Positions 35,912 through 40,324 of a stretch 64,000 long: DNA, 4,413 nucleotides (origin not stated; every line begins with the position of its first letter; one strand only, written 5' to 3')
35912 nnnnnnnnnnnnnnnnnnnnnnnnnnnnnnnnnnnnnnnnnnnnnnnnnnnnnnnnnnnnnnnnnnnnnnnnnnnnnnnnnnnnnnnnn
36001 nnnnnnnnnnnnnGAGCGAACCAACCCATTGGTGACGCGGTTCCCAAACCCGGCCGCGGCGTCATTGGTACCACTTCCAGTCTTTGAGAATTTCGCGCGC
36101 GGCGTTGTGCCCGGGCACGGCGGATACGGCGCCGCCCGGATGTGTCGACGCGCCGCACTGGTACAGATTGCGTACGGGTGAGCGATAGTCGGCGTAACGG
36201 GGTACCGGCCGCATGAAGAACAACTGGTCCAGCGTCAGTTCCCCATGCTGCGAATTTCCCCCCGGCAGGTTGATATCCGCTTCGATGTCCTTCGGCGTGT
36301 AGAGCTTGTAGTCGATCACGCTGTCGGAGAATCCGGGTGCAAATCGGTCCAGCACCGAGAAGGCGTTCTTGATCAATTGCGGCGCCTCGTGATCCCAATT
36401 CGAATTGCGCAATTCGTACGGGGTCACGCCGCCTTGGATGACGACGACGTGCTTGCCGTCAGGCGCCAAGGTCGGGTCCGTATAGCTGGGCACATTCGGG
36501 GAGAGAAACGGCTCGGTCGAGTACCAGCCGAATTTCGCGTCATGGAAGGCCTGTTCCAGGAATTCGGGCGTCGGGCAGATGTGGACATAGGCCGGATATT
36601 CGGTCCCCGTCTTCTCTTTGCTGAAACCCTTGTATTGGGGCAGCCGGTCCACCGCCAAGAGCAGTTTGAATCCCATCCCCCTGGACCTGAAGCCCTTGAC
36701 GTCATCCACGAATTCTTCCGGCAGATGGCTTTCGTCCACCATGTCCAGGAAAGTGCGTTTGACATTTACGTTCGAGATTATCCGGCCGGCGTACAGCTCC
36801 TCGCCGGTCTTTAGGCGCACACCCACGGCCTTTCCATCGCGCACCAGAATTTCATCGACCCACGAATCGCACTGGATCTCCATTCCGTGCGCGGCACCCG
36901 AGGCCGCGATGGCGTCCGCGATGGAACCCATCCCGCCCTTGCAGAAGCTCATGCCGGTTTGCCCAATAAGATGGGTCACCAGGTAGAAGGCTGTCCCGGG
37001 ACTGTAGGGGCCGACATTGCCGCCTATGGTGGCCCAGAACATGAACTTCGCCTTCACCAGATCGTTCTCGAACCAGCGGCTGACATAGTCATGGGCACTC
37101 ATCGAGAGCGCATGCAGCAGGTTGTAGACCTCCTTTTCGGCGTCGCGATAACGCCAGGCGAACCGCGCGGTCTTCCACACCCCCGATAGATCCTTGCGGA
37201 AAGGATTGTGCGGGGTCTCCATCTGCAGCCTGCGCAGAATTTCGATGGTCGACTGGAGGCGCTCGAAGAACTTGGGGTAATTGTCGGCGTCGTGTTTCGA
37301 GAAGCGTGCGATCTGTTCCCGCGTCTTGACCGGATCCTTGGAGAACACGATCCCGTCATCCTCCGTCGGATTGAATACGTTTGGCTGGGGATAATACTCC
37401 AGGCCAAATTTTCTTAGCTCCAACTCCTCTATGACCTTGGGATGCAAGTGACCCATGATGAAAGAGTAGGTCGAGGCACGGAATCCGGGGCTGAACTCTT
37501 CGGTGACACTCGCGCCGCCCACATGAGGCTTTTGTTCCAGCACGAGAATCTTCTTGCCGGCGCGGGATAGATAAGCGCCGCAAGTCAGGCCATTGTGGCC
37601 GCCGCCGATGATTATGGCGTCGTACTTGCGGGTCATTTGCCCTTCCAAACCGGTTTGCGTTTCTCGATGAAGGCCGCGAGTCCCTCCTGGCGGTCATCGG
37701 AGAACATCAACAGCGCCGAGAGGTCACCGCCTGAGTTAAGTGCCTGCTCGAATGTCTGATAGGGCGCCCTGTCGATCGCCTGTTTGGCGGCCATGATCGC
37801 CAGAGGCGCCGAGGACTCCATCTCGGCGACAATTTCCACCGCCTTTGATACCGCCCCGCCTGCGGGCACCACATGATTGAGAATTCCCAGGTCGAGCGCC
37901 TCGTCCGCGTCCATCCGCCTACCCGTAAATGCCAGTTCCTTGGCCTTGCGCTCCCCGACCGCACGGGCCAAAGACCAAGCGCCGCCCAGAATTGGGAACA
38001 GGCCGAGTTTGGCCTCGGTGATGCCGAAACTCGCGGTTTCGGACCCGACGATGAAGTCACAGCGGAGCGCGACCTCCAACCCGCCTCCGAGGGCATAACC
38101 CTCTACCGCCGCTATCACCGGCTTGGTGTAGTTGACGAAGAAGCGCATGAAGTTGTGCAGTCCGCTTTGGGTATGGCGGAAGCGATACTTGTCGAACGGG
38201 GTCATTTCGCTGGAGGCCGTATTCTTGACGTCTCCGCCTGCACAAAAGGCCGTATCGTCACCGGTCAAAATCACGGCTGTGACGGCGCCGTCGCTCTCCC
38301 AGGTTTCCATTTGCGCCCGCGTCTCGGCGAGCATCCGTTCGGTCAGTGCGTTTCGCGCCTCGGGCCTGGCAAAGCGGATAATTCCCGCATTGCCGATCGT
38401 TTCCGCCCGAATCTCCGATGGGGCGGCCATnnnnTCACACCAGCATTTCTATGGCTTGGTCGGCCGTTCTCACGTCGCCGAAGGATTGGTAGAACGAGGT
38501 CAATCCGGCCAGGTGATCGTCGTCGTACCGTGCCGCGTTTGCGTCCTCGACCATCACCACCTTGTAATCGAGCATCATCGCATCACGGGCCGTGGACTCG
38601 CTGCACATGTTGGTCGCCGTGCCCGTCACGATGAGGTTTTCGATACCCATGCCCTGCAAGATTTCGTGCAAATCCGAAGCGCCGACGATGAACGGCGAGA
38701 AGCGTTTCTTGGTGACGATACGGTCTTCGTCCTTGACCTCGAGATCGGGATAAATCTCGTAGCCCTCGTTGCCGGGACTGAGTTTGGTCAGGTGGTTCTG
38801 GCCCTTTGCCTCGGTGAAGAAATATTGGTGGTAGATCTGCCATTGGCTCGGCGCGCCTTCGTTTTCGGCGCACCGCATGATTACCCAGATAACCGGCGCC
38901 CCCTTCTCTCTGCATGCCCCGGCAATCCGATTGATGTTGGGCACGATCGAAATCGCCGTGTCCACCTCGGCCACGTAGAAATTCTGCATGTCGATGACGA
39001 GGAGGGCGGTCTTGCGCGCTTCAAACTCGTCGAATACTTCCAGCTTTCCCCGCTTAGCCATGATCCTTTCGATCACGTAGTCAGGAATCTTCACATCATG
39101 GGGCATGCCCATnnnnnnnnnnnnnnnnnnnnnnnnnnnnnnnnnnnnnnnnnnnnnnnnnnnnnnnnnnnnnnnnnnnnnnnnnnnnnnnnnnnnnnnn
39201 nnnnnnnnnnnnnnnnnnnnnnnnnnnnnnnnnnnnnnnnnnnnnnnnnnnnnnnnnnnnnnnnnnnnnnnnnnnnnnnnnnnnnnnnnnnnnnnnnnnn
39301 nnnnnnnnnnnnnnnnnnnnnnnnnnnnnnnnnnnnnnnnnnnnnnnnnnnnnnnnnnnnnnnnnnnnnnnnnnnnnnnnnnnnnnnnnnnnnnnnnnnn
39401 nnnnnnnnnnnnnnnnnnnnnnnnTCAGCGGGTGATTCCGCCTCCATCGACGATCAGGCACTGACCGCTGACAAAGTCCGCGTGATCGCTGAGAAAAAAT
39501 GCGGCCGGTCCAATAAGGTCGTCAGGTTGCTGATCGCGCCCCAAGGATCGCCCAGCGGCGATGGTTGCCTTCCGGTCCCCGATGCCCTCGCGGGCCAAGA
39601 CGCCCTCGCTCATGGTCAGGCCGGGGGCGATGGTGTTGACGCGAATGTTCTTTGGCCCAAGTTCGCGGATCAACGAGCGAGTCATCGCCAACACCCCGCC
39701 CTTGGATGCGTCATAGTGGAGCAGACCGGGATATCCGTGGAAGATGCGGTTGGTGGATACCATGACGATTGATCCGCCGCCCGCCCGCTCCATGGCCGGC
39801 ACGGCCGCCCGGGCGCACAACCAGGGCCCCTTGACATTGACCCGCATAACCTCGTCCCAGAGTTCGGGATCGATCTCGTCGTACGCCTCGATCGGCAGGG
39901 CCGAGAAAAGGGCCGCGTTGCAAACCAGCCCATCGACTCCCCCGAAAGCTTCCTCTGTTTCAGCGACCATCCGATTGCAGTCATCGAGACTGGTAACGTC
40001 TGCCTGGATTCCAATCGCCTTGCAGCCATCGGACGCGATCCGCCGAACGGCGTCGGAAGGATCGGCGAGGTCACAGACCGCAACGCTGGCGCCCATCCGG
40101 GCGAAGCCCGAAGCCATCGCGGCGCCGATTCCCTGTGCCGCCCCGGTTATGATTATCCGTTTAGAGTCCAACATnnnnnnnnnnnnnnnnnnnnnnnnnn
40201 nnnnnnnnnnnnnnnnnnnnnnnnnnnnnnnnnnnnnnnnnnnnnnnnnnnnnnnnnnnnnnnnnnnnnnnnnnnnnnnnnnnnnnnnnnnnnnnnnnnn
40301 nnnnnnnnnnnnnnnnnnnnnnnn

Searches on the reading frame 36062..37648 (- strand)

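Call 51: search_protein_families(library=pfam, proteins=[window:36062-37648:-], max_evalue=0.0001)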
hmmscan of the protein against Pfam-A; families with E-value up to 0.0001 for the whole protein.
window:36062-37648:- (528 aa): 7 families
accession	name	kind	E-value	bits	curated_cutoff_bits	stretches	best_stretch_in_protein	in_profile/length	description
PF01593.30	Amino_oxidase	-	1.1e-15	58.3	19.8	1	20-334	3-292/443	Flavin containing amine oxidoreductase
PF13450.12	NAD_binding_8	-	3.9e-11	43.5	21.9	1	13-59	1-46/68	NAD(P)-binding Rossmann-like domain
PF01266.30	DAO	-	4.9e-08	33.3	27.9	1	10-49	1-41/353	FAD dependent oxidoreductase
PF00890.30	FAD_binding_2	-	1.3e-07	31.6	20.4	1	10-48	1-39/414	FAD binding domain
PF01946.23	Thi4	-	5.3e-05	23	26.2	1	9-46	18-56/235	Thi4 family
PF00996.24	GDI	-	5.6e-05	22.3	23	0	5-48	1-44/436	GDP dissociation inhibitor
PF12831.13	FAD_oxidored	-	8.2e-05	22.5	27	0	10-57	1-48/416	FAD dependent oxidoreductase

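Call 75: search_protein_families(library=ncbifam, proteins=[window:36062-37645:-], max_evalue=1e-10)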
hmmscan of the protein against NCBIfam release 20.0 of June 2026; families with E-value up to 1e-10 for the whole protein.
window:36062-37645:- (527 aa): 7 families
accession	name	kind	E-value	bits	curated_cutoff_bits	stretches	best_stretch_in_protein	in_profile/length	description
NF045689.1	BCarotKetCrtO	equivalog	1.1e-82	278.4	1000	1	7-522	3-538/563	beta-carotene ketolase CrtO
TIGR02734.1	crtI_fam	subfamily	5.5e-32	111.1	238.1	1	10-510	1-477/504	phytoene desaturase family protein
TIGR02730.1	carot_isom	equivalog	4.7e-23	81.8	586.9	1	229-311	218-300/493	carotenoid isomerase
NF058655.1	CrtID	equivalog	2.1e-21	76.3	640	1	11-507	2-467/478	bifunctional phytoene desaturase/3,4-desaturase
NF045637.1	carotdesatCrtDProt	equivalog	1.5e-19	69.9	580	1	11-295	2-277/485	1-hydroxycarotenoid 3,4-desaturase CrtD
NF042421.1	hydcarot_desat_CrtD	equivalog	1.8e-12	46.5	500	0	9-314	3-297/487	1-hydroxycarotenoid 3,4-desaturase CrtD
TIGR02733.1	desat_CrtD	equivalog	2.4e-11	43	549.7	0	10-63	4-51/492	C-3',4' desaturase CrtD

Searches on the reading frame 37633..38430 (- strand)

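Call 51: search_protein_families(library=pfam, proteins=[window:37633-38430:-], max_evalue=0.0001)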
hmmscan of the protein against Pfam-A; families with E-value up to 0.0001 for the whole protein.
window:37633-38430:- (265 aa): 2 families
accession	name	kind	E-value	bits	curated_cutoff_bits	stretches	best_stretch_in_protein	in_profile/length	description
PF00378.25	ECH_1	-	1.9e-61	208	27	1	17-264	8-250/251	Enoyl-CoA hydratase/isomerase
PF16113.10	ECH_2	-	3.5e-42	145.5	27.2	1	16-190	2-174/335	Enoyl-CoA hydratase/isomerase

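Call 75: search_protein_families(library=ncbifam, proteins=[window:37633-38427:-], max_evalue=1e-10)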
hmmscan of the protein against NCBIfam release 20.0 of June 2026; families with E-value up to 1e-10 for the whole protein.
window:37633-38427:- (264 aa): 71 families (the best 25 are shown)
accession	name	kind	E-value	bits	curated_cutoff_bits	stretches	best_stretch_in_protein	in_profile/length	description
NF051848.1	EnCoAHydtEchA19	equivalog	4.5e-70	236.2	400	1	9-264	5-258/258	enoyl-CoA hydratase EchA19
NF006100.0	PRK08252.1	subfamily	8.2e-59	199.2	282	1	4-264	3-254/254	crotonase/enoyl-CoA hydratase family protein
NF004517.0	PRK05862.1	equivalog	2.5e-57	194.3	396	1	5-262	5-255/257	enoyl-CoA hydratase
NF046063.1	oxepin_alt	equivalog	3e-57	194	300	1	8-259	4-253/254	oxepin-CoA hydrolase, alternative type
NF042430.2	EnCoAhydt_DpgD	equivalog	1.6e-56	191.7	400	1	13-263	6-257/258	enoyl-CoA-hydratase DpgD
NF006007.0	PRK08138.1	subfamily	3.3e-56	190.5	355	1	14-264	18-261/261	enoyl-CoA hydratase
NF005864.0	PRK07799.1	equivalog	3.9e-56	190.2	316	1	9-263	13-265/266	crotonase/enoyl-CoA hydratase family protein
NF005700.0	PRK07511.1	subfamily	3.1e-55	187.6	274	1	5-262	4-259/260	enoyl-CoA hydratase family protein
NF005802.0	PRK07657.1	equivalog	6.3e-55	186.5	363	1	15-264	15-260/260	enoyl-CoA hydratase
NF007239.0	PRK09674.1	equivalog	3.3e-54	184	371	1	16-264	16-257/257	2,3-dehydroadipyl-CoA hydratase PaaF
NF006699.0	PRK09245.1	subfamily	9e-53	179.2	354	1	6-263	5-265/266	crotonase/enoyl-CoA hydratase family protein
NF004475.0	PRK05809.1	subfamily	2.4e-52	178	394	1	9-263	9-259/260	short-chain-enoyl-CoA hydratase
NF004840.0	PRK06190.1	equivalog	1.2e-51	175.8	253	1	7-236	7-231/260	enoyl-CoA hydratase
NF006566.0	PRK09076.1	subfamily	1.4e-49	169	286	1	5-262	6-258/260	enoyl-CoA hydratase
NF004781.0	PRK06127.1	subfamily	8.2e-49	166.6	291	1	4-264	11-269/269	enoyl-CoA hydratase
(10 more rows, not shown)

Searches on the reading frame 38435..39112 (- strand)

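Call 51: search_protein_families(library=pfam, proteins=[window:38435-39112:-], max_evalue=0.0001)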
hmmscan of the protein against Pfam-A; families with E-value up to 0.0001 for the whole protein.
window:38435-39112:- (225 aa): 1 family
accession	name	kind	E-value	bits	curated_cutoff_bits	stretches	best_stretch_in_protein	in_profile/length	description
PF00857.26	Isochorismatase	-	5.8e-41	140.9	27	1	35-219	1-175/175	Isochorismatase domain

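Call 75: search_protein_families(library=ncbifam, proteins=[window:38435-39109:-], max_evalue=1e-10)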
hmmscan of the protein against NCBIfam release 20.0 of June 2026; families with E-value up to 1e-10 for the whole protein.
window:38435-39109:- (224 aa): 3 families
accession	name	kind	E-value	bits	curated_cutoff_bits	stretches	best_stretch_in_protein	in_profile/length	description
TIGR03614.1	RutB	equivalog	4.6e-20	72.2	377.95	1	29-216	11-212/226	pyrimidine utilization protein B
NF008517.0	PRK11440.1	equivalog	1.7e-19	70.5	195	1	28-221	3-186/188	hydrolase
NF050097.1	BiurAmidohydBiuH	equivalog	6.4e-14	51.9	370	1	29-205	14-200/221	biuret amidohydrolase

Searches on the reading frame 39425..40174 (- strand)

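Call 51: search_protein_families(library=pfam, proteins=[window:39425-40174:-], max_evalue=0.0001)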
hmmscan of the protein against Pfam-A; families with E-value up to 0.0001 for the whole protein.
window:39425-40174:- (249 aa): 4 families
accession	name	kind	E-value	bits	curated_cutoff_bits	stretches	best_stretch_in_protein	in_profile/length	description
PF13561.12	adh_short_C2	-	1e-56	192.6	27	1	11-245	1-234/236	Enoyl-(Acyl carrier protein) reductase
PF00106.31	adh_short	-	1.1e-47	162.5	26.6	1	5-190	1-185/195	short chain dehydrogenase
PF08659.16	KR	-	7.5e-10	39.5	22.6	1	7-156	3-151/180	KR domain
PF23441.1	SDR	-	6.7e-06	26.1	27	1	89-245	95-254/258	SDR-like rossmann domain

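Call 75: search_protein_families(library=ncbifam, proteins=[window:39425-40171:-], max_evalue=1e-10)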
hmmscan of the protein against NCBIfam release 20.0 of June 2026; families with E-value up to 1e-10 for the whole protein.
window:39425-40171:- (248 aa): 199 families (the best 25 are shown)
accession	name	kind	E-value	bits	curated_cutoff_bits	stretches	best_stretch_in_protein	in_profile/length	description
NF005559.1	PRK07231.1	subfamily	3.5e-59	200.3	215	1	2-245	3-247/249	glucose 1-dehydrogenase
NF005853.0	PRK07774.1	equivalog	2.7e-58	197.3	303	1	2-248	5-249/250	SDR family oxidoreductase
NF009468.0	PRK12826.1-4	equivalog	6.7e-57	193.1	318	1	2-246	6-248/256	SDR family oxidoreductase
NF047923.1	pyridox_DH_SDR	equivalog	1.4e-55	188.5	325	1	2-246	2-241/243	pyridoxal 4-dehydrogenase, SDR-type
NF009466.0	PRK12826.1-2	subfamily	8.3e-53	179.4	222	1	2-245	2-244/248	3-oxoacyl-ACP reductase FabG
NF004791.0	PRK06138.1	equivalog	2e-51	174.7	312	1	3-245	5-249/252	SDR family oxidoreductase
NF004202.0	PRK05653.2-2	equivalog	8.3e-50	169.7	333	1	2-246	6-248/259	3-oxoacyl-ACP reductase FabG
NF004198.0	PRK05653.1-3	equivalog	3.4e-49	167.5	296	1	3-244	7-245/248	3-oxoacyl-ACP reductase FabG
NF052558.1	MBtsdlDhBudC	equivalog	1.2e-46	159.3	270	1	3-244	3-240/250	meso-2,3-butanediol dehydrogenase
NF005681.0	PRK07478.1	subfamily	8.9e-46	156.3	267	1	2-244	5-248/254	SDR family oxidoreductase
NF005472.0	PRK07067.1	equivalog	1.3e-45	156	338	1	2-245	5-254/257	L-iditol 2-dehydrogenase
NF005469.0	PRK07063.1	equivalog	3.5e-45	154.6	306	1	2-244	6-253/260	SDR family oxidoreductase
NF004818.0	PRK06172.1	equivalog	3.9e-45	154.2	336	1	4-246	8-251/253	SDR family oxidoreductase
TIGR01830.1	3oxo_ACP_reduc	equivalog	2.1e-44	152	297.75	1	7-244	2-237/239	3-oxoacyl-[acyl-carrier-protein] reductase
NF004774.0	PRK06114.1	equivalog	2.9e-44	151.4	360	1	5-245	18-259/262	SDR family oxidoreductase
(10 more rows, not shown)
